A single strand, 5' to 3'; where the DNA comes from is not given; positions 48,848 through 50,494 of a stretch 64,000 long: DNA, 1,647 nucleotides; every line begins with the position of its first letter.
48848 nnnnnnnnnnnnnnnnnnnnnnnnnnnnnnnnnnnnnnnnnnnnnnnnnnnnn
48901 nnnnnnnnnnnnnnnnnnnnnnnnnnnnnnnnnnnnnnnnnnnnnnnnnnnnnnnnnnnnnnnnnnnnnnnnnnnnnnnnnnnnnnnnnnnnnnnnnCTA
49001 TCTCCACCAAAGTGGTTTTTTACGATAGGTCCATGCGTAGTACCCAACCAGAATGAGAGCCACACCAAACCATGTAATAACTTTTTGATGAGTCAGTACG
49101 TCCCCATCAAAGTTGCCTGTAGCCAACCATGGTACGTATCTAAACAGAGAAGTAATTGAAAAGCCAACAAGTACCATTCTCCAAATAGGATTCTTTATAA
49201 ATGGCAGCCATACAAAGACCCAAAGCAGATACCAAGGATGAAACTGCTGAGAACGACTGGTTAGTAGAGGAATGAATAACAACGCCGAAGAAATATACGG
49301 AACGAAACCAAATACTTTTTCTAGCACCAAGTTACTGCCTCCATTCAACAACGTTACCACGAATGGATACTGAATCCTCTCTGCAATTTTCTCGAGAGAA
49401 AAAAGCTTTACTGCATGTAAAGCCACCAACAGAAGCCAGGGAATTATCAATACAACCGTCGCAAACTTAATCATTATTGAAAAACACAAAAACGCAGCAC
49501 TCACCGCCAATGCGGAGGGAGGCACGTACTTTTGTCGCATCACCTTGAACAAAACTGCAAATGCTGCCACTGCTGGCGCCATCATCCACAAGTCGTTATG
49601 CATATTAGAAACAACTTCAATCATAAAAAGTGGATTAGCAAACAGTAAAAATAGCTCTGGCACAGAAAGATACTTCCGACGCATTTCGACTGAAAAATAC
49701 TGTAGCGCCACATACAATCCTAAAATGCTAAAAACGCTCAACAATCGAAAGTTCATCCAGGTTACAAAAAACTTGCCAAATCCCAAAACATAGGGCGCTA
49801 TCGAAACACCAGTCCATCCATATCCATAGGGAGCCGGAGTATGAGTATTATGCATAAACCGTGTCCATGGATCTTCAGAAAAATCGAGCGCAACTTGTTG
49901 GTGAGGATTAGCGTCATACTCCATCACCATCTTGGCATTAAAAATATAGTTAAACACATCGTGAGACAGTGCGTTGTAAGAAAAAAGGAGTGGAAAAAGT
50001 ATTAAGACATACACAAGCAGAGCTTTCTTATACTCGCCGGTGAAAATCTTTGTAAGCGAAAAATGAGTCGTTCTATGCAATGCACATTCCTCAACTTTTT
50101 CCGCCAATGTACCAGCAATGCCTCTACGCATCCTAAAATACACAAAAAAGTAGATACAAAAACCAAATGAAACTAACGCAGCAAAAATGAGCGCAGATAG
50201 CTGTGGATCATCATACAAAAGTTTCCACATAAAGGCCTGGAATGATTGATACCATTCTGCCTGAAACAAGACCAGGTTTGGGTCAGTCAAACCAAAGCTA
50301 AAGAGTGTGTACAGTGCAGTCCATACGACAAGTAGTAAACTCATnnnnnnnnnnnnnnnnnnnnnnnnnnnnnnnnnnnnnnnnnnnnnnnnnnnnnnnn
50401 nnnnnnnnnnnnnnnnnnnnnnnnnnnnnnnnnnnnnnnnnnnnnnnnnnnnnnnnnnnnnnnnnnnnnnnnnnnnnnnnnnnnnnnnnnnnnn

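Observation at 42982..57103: Glycosylation locus B: complete toolkit for polyprenyl-P-sugar synthesis and periplasmic GT-C transfer, with an embedded two-component system and CorA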

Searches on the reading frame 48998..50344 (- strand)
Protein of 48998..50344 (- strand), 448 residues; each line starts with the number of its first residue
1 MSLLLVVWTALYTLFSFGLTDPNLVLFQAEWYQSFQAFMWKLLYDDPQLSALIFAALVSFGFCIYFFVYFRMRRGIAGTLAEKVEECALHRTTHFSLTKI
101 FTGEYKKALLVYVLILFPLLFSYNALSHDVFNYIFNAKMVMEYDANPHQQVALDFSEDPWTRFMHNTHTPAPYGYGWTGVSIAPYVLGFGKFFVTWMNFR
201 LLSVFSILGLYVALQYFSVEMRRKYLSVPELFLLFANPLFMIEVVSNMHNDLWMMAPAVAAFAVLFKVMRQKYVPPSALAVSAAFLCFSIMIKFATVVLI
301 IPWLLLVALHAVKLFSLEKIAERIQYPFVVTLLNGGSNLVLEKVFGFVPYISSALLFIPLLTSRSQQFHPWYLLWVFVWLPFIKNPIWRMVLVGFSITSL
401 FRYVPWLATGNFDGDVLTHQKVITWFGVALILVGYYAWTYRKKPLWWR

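Call 4: search_protein_families(library=pfam, proteins=[window:48998-50344:-], max_evalue=0.01)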
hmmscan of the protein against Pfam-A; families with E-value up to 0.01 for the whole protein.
window:48998-50344:- (448 aa): 0 families

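Call 5: search_protein_families(library=ncbifam, proteins=[window:48998-50344:-], max_evalue=0.01)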
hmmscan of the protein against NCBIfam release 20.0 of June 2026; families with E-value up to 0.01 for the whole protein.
window:48998-50344:- (448 aa): 0 families

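Call 12: search_solved_structures(query=window:48998-50344:-, max_evalue=10)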
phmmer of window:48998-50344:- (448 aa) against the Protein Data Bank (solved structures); distinct sequences matched with E-value up to 10: 0.

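Call 16: find_homologous_proteins(query=window:48998-50344:-)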
Query window:48998-50344:- (448 aa): 766 proteins with E <= 0.001 among 8000 candidates; the best 120 are listed.
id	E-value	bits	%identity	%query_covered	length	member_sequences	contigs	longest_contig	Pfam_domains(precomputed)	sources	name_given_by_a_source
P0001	1.4e-298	1008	100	100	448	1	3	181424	PF26314.1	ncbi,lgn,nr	ncbi:MAG: hypothetical protein H6773_01655 [Pseudomonadales bacterium]|nr:hypothetical protein [Cand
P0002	4.4e-195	667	65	99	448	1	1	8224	PF26314.1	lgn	-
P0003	1.8e-193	662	64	100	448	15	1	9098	PF26314.1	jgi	-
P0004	2.7e-178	612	59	100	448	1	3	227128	PF26314.1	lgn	-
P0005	2.6e-170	585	58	100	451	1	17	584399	PF26314.1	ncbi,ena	-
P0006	3.8e-161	555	57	98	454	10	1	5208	PF26314.1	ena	-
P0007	2.1e-114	401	48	94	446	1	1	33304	PF26314.1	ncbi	-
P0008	3.7e-109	384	46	96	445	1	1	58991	PF26314.1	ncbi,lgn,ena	-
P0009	4.8e-109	383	47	97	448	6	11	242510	PF26314.1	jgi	jgi:hypothetical protein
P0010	3.0e-106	374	44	96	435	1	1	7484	PF26314.1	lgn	-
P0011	3.5e-106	374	46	95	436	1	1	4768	PF26314.1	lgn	-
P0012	1.4e-105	372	46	94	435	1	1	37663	PF26314.1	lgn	-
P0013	7.4e-105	370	46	94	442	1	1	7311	PF26314.1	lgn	-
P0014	1.2e-104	369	46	94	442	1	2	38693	PF26314.1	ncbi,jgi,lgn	jgi:hypothetical protein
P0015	4.1e-102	360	44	97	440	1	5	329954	PF26314.1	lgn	-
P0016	1.8e-101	358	45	95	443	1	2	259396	PF26314.1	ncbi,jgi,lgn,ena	jgi:hypothetical protein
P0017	3.2e-101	358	47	93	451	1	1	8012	PF26314.1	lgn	-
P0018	3.6e-101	357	43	96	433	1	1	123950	PF26314.1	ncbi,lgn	ncbi:MAG: hypothetical protein ACOZAN_00255 [Patescibacteria group bacterium]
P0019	3.6e-101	357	43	97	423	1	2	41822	PF26314.1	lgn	-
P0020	1.7e-100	355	45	93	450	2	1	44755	PF26314.1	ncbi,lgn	ncbi:MAG: hypothetical protein PVJ09_04775 [Candidatus Woesebacteria bacterium]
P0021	1.7e-100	355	44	95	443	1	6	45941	PF26314.1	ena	-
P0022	9.4e-100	353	45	93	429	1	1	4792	PF26314.1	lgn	-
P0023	1.2e-99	352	44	94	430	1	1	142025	PF26314.1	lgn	-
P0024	3.1e-99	351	44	95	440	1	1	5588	PF26314.1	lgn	-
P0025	3.7e-99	351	46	92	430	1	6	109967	PF26314.1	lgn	-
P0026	5.7e-99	350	44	92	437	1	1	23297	PF26314.1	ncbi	-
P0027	6.1e-99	350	44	95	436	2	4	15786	PF26314.1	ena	-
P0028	4.0e-98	347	43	97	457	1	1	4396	PF26314.1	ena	-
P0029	1.6e-97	345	43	94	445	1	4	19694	PF26314.1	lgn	-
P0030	2.3e-97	345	43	96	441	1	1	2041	PF26314.1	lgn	-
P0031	2.6e-97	345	44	93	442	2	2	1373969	PF26314.1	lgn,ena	-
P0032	1.1e-96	343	43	98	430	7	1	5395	PF26314.1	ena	-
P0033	1.1e-96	343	42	95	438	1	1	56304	PF26314.1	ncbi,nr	ncbi:hypothetical protein KA082_00205 [Candidatus Woesebacteria bacterium]|nr:hypothetical protein [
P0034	1.3e-96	342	44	96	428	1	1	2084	PF26314.1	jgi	jgi:hypothetical protein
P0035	3.3e-96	341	43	92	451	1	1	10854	PF26314.1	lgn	-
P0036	7.1e-96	340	44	96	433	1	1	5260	PF26314.1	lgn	-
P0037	1.0e-95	339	45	92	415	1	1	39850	PF26314.1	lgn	-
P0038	1.5e-95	339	44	96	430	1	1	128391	PF26314.1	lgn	-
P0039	2.4e-95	338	44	93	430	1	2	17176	PF26314.1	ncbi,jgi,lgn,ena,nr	ncbi:MAG: hypothetical protein COY80_00270 [Candidatus Pacebacteria bacterium CG_4_10_14_0_8_um_filt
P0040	3.2e-95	338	45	94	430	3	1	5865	PF26314.1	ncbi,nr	ncbi:MAG: alpha,6-mannosyltransferase [Patescibacteria group bacterium]|nr:alpha,6-mannosyltransfera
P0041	4.1e-95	337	46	93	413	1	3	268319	PF26314.1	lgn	-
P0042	4.2e-95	337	43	97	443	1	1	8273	PF26314.1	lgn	-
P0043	4.4e-95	337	43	92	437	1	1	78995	PF26314.1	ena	-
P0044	5.6e-95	337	42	97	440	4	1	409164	PF26314.1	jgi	-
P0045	8.6e-95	336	43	96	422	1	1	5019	PF26314.1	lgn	-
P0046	1.4e-94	336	47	95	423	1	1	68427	PF26314.1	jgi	jgi:hypothetical protein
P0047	2.8e-94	335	43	93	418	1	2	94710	PF26314.1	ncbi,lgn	-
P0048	3.1e-94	335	45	97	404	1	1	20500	PF26314.1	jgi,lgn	jgi:hypothetical protein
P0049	4.2e-94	334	42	96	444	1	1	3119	PF26314.1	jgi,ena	-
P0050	4.4e-94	334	43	95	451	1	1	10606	PF26314.1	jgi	jgi:hypothetical protein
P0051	8.8e-94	333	43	96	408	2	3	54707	PF26314.1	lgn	-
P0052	9.7e-94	333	41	93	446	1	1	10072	PF26314.1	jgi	jgi:hypothetical protein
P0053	2.9e-93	331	45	96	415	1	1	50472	PF26314.1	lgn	-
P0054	4.5e-93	331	43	97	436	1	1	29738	PF26314.1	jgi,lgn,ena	-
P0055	4.7e-93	331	43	95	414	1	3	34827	PF26314.1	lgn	-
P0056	5.3e-93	330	44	92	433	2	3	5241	PF26314.1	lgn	-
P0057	5.6e-93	330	43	96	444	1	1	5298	PF26314.1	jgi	jgi:hypothetical protein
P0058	7.4e-93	330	45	95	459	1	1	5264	PF26314.1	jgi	jgi:hypothetical protein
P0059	3.2e-92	328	45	94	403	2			PF26314.1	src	-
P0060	3.4e-92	328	44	94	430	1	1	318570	PF26314.1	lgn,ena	-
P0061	4.3e-92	327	42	94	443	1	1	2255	PF26314.1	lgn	-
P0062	7.5e-92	327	46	94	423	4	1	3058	PF26314.1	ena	-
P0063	8.0e-92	327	42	96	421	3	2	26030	PF26314.1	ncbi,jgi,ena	-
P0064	1.8e-91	325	42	95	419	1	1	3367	PF26314.1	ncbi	-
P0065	2.0e-91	325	45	94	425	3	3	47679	PF26314.1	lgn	-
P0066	2.2e-91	325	43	93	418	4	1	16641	PF26314.1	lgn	-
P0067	2.6e-91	325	40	96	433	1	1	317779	PF26314.1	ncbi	-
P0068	2.8e-91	325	42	93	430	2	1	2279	PF26314.1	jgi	-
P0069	3.3e-91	325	43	94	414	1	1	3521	PF26314.1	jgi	jgi:hypothetical protein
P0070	5.4e-91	324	40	95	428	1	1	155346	PF26314.1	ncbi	-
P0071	6.3e-91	324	42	95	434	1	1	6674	PF26314.1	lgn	-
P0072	7.0e-91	323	41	97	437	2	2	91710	PF26314.1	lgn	-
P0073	7.8e-91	323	43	92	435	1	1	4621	PF26314.1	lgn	-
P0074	9.8e-91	323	44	92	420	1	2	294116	PF26314.1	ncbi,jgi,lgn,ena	-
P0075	1.1e-90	323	43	94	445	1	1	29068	PF26314.1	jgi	-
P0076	1.8e-90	322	43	92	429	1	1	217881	PF26314.1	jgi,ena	jgi:hypothetical protein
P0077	2.6e-90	322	43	92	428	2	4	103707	PF26314.1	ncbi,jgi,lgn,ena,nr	ncbi:MAG: hypothetical protein GW947_02710 [Candidatus Pacebacteria bacterium]|nr:hypothetical prote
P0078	2.6e-90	322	41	95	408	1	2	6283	PF26314.1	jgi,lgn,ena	-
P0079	2.6e-90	322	41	93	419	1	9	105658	PF26314.1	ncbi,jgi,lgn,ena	jgi:hypothetical protein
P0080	3.8e-90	321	42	96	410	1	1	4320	PF26314.1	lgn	-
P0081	5.1e-90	321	42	97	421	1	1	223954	PF26314.1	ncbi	-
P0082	5.1e-90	321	44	98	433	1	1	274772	PF26314.1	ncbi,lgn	-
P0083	7.4e-90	320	43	96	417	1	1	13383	PF26314.1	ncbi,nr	ncbi:MAG: hypothetical protein GF390_00505 [Candidatus Pacebacteria bacterium]|nr:hypothetical prote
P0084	8.7e-90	320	42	94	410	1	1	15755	PF26314.1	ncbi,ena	-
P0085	1.0e-89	320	42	96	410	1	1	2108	PF26314.1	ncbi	-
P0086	1.8e-89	319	43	92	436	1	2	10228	PF26314.1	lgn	-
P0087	2.8e-89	318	44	92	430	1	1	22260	PF26314.1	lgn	-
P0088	3.5e-89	318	41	96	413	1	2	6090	PF26314.1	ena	-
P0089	5.1e-89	317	43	94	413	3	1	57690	PF26314.1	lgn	-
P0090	5.2e-89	317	43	93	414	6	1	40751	PF26314.1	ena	-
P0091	5.7e-89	317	42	95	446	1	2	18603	PF26314.1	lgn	-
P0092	7.5e-89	317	44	93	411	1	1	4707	PF26314.1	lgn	-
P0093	1.0e-88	316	42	95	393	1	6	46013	PF26314.1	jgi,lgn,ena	jgi:hypothetical protein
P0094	1.1e-88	316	44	93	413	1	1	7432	PF26314.1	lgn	-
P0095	1.1e-88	316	48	75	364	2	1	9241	PF26314.1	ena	-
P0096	1.1e-88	316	43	96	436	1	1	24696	PF26314.1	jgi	jgi:hypothetical protein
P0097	1.1e-88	316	42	96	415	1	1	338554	PF26314.1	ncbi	-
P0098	1.2e-88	316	45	93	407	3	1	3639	PF26314.1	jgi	-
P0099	1.5e-88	316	42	92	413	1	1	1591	PF26314.1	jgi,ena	-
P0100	1.5e-88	316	43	93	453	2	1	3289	PF26314.1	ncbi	-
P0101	1.6e-88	316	45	96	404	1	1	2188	PF26314.1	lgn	-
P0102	2.1e-88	315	40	95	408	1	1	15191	PF26314.1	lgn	-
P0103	2.2e-88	315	42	93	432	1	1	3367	PF26314.1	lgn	-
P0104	2.3e-88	315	43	94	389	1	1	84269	PF26314.1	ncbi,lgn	-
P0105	2.5e-88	315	43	95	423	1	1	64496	PF26314.1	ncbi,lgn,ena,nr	ncbi:MAG: hypothetical protein O2840_01180 [bacterium]|nr:hypothetical protein [bacterium]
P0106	2.9e-88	315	41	93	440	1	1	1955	PF26314.1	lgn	-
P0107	2.9e-88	315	43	94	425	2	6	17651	PF26314.1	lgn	-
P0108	3.5e-88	315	42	97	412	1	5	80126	PF26314.1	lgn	-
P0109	4.1e-88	314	41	97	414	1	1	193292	PF26314.1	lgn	-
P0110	4.1e-88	314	42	97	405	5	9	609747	PF26314.1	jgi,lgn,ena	jgi:hypothetical protein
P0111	4.5e-88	314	43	93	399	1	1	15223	PF26314.1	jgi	jgi:hypothetical protein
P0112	5.1e-88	314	43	93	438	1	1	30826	PF26314.1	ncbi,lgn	-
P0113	6.6e-88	314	42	94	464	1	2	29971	PF26314.1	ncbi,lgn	-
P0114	8.1e-88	313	42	96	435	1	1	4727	PF26314.1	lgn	-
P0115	8.7e-88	313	41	99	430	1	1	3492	PF26314.1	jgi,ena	-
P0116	9.0e-88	313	41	99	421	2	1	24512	PF26314.1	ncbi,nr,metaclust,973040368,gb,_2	ncbi:MAG: hypothetical protein XD95_0002 [Microgenomates bacterium 39_7]|nr:MAG: hypothetical protei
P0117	1.8e-87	312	39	94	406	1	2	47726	PF26314.1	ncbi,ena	-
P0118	2.3e-87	312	44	97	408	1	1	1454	PF26314.1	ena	-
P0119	2.4e-87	312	44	95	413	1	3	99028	PF26314.1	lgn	-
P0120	2.5e-87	312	42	98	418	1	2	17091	PF26314.1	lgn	-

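Call 17: find_encoding_contigs(protein=P0001, flank=10000, max_places=3)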
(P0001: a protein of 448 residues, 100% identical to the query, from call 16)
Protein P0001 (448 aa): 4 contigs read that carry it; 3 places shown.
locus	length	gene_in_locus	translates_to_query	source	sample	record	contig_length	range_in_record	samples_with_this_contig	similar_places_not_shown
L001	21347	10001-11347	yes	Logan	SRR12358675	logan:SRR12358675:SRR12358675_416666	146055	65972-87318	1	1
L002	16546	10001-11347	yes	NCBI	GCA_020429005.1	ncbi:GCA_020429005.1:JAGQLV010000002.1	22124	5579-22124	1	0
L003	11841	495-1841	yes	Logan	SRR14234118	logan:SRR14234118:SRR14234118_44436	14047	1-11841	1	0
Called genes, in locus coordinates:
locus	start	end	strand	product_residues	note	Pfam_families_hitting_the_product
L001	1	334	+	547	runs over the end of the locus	PF01368:DHH, PF02272:DHHA1, PF17768:RecJ_OB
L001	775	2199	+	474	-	PF01336:tRNA_anti-codon, PF00152:tRNA-synt_2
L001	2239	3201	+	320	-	PF02113:Peptidase_S13 (weak), PF00768:Peptidase_S11, PF13354:Beta-lactamase2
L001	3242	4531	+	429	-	PF01210:NAD_Gly3P_dh_N (faint), PF02737:3HCDH_N (weak), PF03446:NAD_binding_2 (faint), PF03721:UDPG_MGDP_dh_N, PF03807:F420_oxidored (faint), PF00984:UDPG_MGDP_dh, PF03720:UDPG_MGDP_dh_C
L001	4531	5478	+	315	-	PF01073:3Beta_HSD, PF01370:Epimerase, PF02719:Polysacc_synt_2 (faint), PF04321:RmlD_sub_bind, PF16363:GDP_Man_Dehyd, PF07993:NAD_binding_4 (faint), PF13460:NAD_binding_10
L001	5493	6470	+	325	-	PF01370:Epimerase, PF04321:RmlD_sub_bind, PF05368:NmrA (weak), PF16363:GDP_Man_Dehyd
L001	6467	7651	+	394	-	PF00535:Glycos_transf_2, PF10111:Glyco_tranf_2_2 (weak), PF04138:GtrA_DPMS_TM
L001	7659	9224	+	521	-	PF13231:PMT_2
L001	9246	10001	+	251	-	PF00535:Glycos_transf_2, PF10111:Glyco_tranf_2_2 (weak)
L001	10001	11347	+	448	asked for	PF26314:MptA_B_family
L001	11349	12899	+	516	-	PF13231:PMT_2 (weak)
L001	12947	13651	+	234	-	PF02518:HATPase_c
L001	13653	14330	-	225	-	PF00072:Response_reg, PF00486:Trans_reg_C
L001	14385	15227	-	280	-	PF01544:CorA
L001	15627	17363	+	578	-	-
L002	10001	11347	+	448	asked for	PF26314:MptA_B_family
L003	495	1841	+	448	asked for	PF26314:MptA_B_family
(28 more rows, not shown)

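Call 18: search_protein_families(library=pfam, proteins=[window:48998-50344:-], max_evalue=10)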
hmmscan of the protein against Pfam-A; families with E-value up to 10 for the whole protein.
window:48998-50344:- (448 aa): 1 family
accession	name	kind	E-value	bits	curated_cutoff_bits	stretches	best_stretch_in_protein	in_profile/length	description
PF20532.3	DUF6747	-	0.28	12.1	27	1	421-441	28-48/55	Family of unknown function (DUF6747)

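Call 19: find_encoding_contigs(protein=P0005, flank=10000, max_places=1)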
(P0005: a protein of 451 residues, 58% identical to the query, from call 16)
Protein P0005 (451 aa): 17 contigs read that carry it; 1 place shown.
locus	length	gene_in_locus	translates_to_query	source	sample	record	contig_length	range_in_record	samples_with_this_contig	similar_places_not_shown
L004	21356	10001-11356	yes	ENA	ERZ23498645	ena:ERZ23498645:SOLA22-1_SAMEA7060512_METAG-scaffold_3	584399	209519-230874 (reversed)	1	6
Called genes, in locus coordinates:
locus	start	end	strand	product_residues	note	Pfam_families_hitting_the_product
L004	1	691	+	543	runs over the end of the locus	PF01368:DHH, PF02272:DHHA1, PF17768:RecJ_OB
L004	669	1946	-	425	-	-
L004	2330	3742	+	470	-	PF01336:tRNA_anti-codon, PF00152:tRNA-synt_2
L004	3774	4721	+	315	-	PF02113:Peptidase_S13 (weak), PF00768:Peptidase_S11, PF13354:Beta-lactamase2 (weak)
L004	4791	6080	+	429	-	PF01210:NAD_Gly3P_dh_N (faint), PF02737:3HCDH_N (weak), PF03446:NAD_binding_2 (weak), PF03721:UDPG_MGDP_dh_N, PF03807:F420_oxidored (faint), PF00984:UDPG_MGDP_dh, PF03720:UDPG_MGDP_dh_C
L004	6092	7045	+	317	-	PF01073:3Beta_HSD, PF01370:Epimerase, PF02719:Polysacc_synt_2 (faint), PF04321:RmlD_sub_bind, PF07993:NAD_binding_4 (faint), PF16363:GDP_Man_Dehyd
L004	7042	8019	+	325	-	PF01370:Epimerase, PF04321:RmlD_sub_bind, PF05368:NmrA (weak), PF16363:GDP_Man_Dehyd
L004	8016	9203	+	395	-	PF00535:Glycos_transf_2, PF10111:Glyco_tranf_2_2 (weak), PF04138:GtrA_DPMS_TM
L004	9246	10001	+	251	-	PF00535:Glycos_transf_2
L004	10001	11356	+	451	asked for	PF26314:MptA_B_family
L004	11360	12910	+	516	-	PF02366:PMT, PF13231:PMT_2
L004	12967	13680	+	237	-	PF02518:HATPase_c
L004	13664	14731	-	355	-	PF01757:Acyl_transf_3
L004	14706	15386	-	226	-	PF00072:Response_reg, PF00486:Trans_reg_C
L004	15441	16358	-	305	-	PF01544:CorA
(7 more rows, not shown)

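Call 20: find_encoding_contigs(protein=P0004, flank=10000, max_places=1)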
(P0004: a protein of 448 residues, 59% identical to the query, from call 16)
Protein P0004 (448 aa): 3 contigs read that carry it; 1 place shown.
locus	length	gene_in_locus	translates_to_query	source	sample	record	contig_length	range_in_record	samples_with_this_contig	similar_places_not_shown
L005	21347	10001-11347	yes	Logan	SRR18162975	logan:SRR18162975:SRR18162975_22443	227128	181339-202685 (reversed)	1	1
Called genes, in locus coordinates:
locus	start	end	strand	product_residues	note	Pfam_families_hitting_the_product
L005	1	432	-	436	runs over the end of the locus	-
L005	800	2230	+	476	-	PF01336:tRNA_anti-codon, PF00152:tRNA-synt_2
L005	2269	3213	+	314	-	PF00768:Peptidase_S11, PF02113:Peptidase_S13, PF13354:Beta-lactamase2 (weak)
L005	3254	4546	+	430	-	PF01210:NAD_Gly3P_dh_N (faint), PF03446:NAD_binding_2 (weak), PF03721:UDPG_MGDP_dh_N, PF03807:F420_oxidored (faint), PF00984:UDPG_MGDP_dh, PF03720:UDPG_MGDP_dh_C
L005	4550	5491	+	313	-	PF01073:3Beta_HSD, PF01370:Epimerase, PF02719:Polysacc_synt_2 (faint), PF04321:RmlD_sub_bind, PF07993:NAD_binding_4 (faint), PF16363:GDP_Man_Dehyd, PF13460:NAD_binding_10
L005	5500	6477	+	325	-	PF01370:Epimerase, PF04321:RmlD_sub_bind, PF05368:NmrA (weak), PF16363:GDP_Man_Dehyd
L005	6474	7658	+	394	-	PF00535:Glycos_transf_2, PF10111:Glyco_tranf_2_2 (weak), PF04138:GtrA_DPMS_TM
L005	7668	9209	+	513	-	-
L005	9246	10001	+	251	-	PF00535:Glycos_transf_2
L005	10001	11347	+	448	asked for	PF26314:MptA_B_family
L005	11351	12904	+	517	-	PF02366:PMT, PF13231:PMT_2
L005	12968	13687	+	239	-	PF02518:HATPase_c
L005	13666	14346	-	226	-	PF00072:Response_reg, PF00486:Trans_reg_C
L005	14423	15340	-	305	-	PF01544:CorA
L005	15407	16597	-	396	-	PF04851:ResIII, PF00270:DEAD, PF13245:AAA_19 (faint), PF00271:Helicase_C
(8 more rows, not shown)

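Call 21: find_encoding_contigs(protein=P0009, flank=10000, max_places=1)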
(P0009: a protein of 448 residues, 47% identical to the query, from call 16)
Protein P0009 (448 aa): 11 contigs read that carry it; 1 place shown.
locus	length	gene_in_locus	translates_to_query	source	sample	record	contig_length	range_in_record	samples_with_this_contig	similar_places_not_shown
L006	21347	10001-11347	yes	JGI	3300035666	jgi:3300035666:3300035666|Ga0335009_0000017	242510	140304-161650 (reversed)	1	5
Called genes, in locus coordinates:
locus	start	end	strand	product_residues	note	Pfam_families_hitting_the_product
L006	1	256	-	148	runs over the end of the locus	PF03692:CxxCxxCC (faint)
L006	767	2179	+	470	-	PF01336:tRNA_anti-codon, PF00152:tRNA-synt_2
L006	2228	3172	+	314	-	PF02113:Peptidase_S13 (faint), PF00768:Peptidase_S11, PF13354:Beta-lactamase2 (weak)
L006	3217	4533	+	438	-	PF01210:NAD_Gly3P_dh_N (faint), PF02737:3HCDH_N (weak), PF03446:NAD_binding_2 (faint), PF03721:UDPG_MGDP_dh_N, PF03807:F420_oxidored (faint), PF00984:UDPG_MGDP_dh, PF03720:UDPG_MGDP_dh_C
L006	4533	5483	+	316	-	PF01073:3Beta_HSD (weak), PF01370:Epimerase, PF02719:Polysacc_synt_2 (faint), PF04321:RmlD_sub_bind (weak), PF07993:NAD_binding_4 (faint), PF16363:GDP_Man_Dehyd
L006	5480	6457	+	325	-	PF01370:Epimerase, PF04321:RmlD_sub_bind, PF16363:GDP_Man_Dehyd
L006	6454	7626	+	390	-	PF00535:Glycos_transf_2, PF10111:Glyco_tranf_2_2 (weak), PF04138:GtrA_DPMS_TM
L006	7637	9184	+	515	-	PF13231:PMT_2 (weak)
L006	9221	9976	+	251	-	PF00535:Glycos_transf_2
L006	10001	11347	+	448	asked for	PF26314:MptA_B_family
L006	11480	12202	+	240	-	PF00072:Response_reg, PF00486:Trans_reg_C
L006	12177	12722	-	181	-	PF02518:HATPase_c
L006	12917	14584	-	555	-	PF02366:PMT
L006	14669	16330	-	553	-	PF00343:Phosphorylase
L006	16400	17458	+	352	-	PF01791:DeoC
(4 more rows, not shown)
